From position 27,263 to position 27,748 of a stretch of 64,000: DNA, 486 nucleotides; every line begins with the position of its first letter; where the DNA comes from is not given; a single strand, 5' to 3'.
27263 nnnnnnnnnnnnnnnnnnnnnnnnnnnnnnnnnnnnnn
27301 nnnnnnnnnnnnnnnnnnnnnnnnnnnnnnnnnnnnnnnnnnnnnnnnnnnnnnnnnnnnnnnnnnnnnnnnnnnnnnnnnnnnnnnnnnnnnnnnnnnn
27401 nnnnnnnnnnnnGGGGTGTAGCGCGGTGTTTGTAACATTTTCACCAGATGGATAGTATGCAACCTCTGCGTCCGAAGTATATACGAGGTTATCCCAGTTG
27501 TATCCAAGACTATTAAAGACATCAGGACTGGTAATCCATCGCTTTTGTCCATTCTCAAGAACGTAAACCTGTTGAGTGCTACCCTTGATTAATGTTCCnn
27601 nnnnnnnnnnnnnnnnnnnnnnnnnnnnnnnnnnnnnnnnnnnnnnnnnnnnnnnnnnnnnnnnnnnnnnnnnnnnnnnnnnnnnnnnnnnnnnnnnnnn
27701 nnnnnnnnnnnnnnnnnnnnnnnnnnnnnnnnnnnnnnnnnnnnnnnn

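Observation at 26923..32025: galE truncated to a 37-codon remnant next to an inserted divergent pair of repeat-bearing secreted proteins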

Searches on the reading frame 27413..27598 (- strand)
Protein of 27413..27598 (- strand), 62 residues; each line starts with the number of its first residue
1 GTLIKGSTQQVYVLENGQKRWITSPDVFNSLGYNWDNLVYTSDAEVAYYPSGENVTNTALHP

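Call 55: search_protein_representatives(alignment_id=A3)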
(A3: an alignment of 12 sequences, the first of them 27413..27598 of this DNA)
Query: 12 sequences, 57 profile positions. Proteins with E-value up to 0.001 (for the whole library): 5888; up to 1e-10: 2467; up to 1e-30: 351. The best 150 are listed.
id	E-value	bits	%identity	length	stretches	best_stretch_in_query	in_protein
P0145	2.2e-191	635.9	-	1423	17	1-56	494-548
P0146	1.4e-103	354.8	-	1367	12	4-56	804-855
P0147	5.2e-100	343.3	-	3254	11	1-55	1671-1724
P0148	1.1e-99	342.2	-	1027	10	2-56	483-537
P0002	2.9e-99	340.9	-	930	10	1-56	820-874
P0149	8.9e-98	336.2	-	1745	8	1-56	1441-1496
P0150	8.2e-97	333.1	-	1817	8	1-56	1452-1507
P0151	2.3e-86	299.6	-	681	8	1-56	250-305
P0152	2.3e-84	293.3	-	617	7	5-56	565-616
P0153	4.5e-77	269.9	-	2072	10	1-54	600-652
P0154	1.0e-70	249.5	-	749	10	10-56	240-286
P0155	3.7e-70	247.8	-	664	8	1-53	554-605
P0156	6.5e-68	240.6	-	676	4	1-56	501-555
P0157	5.6e-67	237.6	-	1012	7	2-56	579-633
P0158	2.0e-65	232.6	-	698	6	1-56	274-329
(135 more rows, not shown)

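Call 57: search_protein_families(library=pfam, alignment_id=A4, max_evalue=0.00001)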
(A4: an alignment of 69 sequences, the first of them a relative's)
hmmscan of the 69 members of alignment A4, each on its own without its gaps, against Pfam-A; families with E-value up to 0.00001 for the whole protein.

A. member 1, P0151 (681 aa): 1 family
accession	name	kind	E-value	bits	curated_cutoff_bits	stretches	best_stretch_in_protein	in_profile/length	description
PF00188.32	CAP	-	9e-23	81.8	21.1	1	59-178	1-117/117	Cysteine-rich secretory protein family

B. families by the number of members that match (of 69 scanned): 34 families (the first 25 are shown)
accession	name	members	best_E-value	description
PF00082.27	Peptidase_S8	7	2.7e-64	Subtilase family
PF01510.30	Amidase_2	6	4.8e-18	N-acetylmuramoyl-L-alanine amidase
PF05108.18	T7SS_ESX1_EccB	5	8.8e-17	Type VII secretion system ESX-1, transport TM domain B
PF01551.29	Peptidase_M23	4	2.3e-17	Peptidase family M23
PF00963.24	Cohesin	4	2.6e-08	Cohesin domain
PF08486.15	SpoIID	3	1.5e-11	Stage II sporulation protein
PF00188.32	CAP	2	9e-23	Cysteine-rich secretory protein family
PF22148.1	Fervidolysin_NPro-like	2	4.7e-15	Fervidolysin N-terminal prodomain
PF05257.22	CHAP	2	1.3e-14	CHAP domain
PF13620.12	CarboxypepD_reg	1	2.8e-47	Carboxypeptidase regulatory-like domain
PF00565.23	SNase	1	5.7e-19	Staphylococcal nuclease homologue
PF16410.10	DUF5018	1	5.9e-14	Domain of unknown function (DUF5018)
PF10342.15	Kre9_KNH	1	5.8e-13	Kre9/KNH-like N-terminal Ig-like domain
PF17957.7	Big_7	1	6e-13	Bacterial Ig domain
PF14686.12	fn3_3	1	9.3e-13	Polysaccharide lyase family 4, domain II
PF00877.26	NLPC_P60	1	8.1e-12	NlpC/P60 family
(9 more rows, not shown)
